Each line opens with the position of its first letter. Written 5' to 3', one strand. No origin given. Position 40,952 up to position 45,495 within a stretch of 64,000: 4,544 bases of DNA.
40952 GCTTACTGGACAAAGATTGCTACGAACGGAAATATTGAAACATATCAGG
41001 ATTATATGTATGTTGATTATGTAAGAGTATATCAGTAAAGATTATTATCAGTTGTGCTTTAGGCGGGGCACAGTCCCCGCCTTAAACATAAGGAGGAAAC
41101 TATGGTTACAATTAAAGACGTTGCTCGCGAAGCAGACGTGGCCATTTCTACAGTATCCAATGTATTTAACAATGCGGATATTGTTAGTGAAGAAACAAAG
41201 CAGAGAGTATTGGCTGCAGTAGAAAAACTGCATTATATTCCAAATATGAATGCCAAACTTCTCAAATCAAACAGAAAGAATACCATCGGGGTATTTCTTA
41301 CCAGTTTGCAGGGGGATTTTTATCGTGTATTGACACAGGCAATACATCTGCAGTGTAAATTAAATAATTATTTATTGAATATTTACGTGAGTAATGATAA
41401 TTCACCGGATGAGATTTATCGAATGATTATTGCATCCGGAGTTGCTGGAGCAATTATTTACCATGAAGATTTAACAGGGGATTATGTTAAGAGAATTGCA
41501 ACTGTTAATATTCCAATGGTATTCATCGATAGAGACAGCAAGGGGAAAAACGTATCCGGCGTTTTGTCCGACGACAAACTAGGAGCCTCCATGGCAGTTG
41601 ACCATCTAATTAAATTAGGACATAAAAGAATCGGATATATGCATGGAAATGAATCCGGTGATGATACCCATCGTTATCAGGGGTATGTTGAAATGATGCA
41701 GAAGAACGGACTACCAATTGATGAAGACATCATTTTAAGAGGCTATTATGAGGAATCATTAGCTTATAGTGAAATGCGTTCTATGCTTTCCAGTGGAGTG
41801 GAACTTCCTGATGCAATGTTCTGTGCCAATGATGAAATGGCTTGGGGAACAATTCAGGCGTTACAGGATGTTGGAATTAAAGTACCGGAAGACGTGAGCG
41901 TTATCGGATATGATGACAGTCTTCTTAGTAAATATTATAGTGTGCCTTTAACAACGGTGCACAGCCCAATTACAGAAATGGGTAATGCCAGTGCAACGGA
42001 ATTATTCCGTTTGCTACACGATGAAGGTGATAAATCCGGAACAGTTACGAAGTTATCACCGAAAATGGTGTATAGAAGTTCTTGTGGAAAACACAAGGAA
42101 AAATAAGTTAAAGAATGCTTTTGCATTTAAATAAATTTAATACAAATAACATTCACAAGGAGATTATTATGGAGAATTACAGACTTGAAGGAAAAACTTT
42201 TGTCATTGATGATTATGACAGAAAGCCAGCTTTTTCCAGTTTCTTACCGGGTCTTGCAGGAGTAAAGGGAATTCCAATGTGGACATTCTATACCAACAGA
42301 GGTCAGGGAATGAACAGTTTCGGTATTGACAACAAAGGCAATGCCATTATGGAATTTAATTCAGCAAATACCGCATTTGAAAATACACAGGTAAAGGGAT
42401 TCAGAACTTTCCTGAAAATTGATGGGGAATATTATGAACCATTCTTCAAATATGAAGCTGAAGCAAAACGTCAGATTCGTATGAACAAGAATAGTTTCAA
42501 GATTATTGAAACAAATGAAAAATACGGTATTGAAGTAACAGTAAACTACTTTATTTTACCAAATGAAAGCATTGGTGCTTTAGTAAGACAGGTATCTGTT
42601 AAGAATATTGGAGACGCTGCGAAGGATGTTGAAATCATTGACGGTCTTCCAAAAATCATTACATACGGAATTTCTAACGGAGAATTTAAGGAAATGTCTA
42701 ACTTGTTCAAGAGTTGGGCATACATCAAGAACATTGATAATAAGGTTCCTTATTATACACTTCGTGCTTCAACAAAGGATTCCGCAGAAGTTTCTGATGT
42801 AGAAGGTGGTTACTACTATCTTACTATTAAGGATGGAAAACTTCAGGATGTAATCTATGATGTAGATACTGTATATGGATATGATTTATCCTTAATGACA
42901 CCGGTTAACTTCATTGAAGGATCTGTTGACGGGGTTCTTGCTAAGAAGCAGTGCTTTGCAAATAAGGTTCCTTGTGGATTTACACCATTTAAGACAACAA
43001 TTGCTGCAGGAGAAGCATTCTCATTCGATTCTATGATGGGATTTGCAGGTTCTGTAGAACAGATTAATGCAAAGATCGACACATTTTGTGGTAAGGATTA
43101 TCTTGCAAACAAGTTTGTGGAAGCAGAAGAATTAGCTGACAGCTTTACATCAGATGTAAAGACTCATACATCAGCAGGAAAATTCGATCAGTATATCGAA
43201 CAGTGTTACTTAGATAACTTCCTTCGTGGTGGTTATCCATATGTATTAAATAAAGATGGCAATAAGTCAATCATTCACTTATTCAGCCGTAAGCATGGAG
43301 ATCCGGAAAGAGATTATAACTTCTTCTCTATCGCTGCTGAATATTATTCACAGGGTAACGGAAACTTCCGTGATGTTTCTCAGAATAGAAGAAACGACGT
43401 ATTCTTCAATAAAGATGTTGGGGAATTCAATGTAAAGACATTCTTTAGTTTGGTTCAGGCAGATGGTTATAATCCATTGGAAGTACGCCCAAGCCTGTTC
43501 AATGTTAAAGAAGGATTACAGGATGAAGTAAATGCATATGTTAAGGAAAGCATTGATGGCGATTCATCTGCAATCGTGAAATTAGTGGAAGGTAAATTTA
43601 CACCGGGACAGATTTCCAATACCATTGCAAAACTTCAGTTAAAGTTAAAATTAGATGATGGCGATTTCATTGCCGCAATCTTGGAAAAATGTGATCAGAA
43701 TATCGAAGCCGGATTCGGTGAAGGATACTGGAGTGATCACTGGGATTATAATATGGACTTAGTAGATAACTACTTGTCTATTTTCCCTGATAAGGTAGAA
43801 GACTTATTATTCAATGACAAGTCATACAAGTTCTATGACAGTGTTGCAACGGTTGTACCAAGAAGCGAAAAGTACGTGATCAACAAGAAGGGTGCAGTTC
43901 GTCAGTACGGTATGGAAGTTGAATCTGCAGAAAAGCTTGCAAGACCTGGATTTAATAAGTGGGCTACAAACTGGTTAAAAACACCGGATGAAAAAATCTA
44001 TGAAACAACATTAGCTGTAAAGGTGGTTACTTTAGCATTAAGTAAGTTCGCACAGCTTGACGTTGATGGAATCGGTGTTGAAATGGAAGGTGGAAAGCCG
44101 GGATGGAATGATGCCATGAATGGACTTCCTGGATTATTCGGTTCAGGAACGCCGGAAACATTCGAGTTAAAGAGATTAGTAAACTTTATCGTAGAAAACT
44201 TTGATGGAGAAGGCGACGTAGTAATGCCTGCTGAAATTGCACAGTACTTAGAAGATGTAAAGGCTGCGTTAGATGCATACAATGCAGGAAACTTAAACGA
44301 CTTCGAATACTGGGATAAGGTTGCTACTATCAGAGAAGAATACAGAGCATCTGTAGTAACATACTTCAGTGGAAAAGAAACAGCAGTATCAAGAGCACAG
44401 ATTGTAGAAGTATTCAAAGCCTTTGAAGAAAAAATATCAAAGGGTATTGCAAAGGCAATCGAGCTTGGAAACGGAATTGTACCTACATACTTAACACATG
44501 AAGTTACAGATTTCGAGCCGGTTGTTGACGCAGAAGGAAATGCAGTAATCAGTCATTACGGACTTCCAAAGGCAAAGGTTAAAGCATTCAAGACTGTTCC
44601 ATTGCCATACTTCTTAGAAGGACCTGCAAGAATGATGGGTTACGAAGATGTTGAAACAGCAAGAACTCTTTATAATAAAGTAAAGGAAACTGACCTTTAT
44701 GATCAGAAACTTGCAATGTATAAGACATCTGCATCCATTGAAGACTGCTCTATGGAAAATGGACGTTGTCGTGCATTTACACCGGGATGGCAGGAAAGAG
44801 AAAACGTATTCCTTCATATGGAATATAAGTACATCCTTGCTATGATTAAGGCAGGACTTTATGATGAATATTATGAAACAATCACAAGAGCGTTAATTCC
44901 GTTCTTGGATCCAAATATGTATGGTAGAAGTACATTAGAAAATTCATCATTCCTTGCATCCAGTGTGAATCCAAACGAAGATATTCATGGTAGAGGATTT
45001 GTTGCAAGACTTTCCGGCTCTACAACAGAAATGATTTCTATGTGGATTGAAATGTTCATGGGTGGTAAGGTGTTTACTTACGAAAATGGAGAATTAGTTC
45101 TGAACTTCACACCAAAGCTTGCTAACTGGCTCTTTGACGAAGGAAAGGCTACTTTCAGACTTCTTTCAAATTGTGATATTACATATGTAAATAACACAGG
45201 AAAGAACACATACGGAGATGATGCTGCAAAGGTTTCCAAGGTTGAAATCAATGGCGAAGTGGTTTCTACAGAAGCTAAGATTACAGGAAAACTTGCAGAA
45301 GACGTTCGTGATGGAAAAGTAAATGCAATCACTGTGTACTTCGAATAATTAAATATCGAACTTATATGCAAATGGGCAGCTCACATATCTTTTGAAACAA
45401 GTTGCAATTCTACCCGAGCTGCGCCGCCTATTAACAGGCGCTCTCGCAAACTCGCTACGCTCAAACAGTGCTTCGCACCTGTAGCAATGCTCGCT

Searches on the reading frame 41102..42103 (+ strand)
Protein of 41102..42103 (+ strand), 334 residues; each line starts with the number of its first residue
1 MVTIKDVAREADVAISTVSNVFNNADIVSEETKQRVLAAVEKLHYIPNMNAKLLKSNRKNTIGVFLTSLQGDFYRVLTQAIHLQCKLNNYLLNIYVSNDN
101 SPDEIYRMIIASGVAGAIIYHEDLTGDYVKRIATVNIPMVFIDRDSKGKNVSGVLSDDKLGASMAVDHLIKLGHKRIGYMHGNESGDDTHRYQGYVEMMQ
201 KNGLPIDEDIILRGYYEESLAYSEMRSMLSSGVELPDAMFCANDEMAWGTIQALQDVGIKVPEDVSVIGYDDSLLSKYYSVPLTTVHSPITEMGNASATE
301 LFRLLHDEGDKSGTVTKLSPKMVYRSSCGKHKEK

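Call 4: search_protein_families(library=pfam, proteins=[window:41102-42103:+], max_evalue=0.01)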
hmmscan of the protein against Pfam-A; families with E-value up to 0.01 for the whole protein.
window:41102-42103:+ (334 aa): 4 families
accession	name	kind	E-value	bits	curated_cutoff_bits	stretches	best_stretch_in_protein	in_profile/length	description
PF13377.12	Peripla_BP_3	-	1e-38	133.5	26.5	1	166-328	1-167/167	Periplasmic binding protein-like domain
PF00532.27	Peripla_BP_1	-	8.3e-21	75.1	22.2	1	60-308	2-264/281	Periplasmic binding proteins and sugar binding domain of LacI family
PF00356.27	LacI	-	6.7e-18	64.7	27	1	3-48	1-46/46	Bacterial regulatory proteins, lacI family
PF13407.12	Peripla_BP_4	-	1e-14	55.2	35.1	1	62-274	1-220/258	Periplasmic binding protein domain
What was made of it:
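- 41102..42106 (+): LacI-family regulator. Pfam LacI plus Peripla_BP_3 (call 4).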

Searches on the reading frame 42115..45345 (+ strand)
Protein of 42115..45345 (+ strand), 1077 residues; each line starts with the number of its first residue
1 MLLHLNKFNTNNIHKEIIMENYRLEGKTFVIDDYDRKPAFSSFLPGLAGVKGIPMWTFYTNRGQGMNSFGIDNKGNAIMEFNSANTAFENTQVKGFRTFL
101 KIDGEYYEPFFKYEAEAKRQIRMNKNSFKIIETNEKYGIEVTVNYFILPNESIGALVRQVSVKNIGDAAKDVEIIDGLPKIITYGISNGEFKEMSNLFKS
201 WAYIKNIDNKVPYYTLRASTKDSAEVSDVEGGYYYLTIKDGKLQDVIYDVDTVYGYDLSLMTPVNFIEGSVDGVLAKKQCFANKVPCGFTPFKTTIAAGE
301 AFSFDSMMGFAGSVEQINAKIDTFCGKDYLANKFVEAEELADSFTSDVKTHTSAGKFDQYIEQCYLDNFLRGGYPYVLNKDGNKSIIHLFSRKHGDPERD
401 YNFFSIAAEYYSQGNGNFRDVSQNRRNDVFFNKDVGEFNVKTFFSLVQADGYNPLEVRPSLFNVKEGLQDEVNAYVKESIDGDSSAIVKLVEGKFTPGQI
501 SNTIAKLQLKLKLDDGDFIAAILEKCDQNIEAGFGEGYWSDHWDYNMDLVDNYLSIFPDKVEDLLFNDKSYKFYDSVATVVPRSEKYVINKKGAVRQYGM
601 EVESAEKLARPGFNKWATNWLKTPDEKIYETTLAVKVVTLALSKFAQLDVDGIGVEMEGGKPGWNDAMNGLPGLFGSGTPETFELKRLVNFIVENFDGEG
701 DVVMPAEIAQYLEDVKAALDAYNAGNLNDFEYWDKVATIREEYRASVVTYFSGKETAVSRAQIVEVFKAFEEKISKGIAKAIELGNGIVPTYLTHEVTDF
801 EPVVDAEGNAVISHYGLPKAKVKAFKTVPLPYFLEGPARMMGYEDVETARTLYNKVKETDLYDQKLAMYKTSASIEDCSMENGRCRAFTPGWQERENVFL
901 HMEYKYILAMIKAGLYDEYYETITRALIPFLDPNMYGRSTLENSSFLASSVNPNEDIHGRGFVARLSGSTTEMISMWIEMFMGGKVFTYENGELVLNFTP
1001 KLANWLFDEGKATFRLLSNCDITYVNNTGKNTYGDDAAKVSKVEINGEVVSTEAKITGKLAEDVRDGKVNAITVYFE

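Call 4: search_protein_families(library=pfam, proteins=[window:42115-45345:+], max_evalue=0.01)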
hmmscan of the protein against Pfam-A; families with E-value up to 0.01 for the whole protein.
window:42115-45345:+ (1077 aa): 0 families

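Call 6: search_protein_families(library=pfam, proteins=[window:42115-45345:+], max_evalue=0.1)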
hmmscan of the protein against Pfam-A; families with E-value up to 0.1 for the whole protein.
window:42115-45345:+ (1077 aa): 1 family
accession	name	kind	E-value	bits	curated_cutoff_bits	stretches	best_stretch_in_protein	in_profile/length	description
PF17167.11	Glyco_hydro_94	-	0.045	12.9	27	0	840-983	280-420/420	Glycosyl hydrolase 94 superfamily, catalytic domain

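Call 10: search_protein_families(library=ncbifam, proteins=[window:42115-45345:+], max_evalue=0.01)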
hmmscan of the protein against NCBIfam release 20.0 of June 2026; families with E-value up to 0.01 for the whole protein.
window:42115-45345:+ (1077 aa): 1 family
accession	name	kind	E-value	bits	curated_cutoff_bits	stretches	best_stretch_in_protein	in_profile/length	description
NF058639.1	GH149_beta_1_3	equivalog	2.8e-30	104.8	1150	3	537-780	514-761/1134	1,3-beta-D-glucan phosphorylase, GH149 family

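Call 61: search_solved_structures(query=window:42115-45345:+, max_evalue=0.001)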
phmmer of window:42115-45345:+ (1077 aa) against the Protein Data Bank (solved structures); distinct sequences matched with E-value up to 0.001: 2.
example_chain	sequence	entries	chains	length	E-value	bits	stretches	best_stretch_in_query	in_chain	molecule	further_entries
9qqk_A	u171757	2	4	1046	1.5e-242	810.9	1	26-1074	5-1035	gh161 phosphorylase | GH161A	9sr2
9h8v_A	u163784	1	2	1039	2.4e-242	810.2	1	27-1074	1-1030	Cellobiose phosphorylase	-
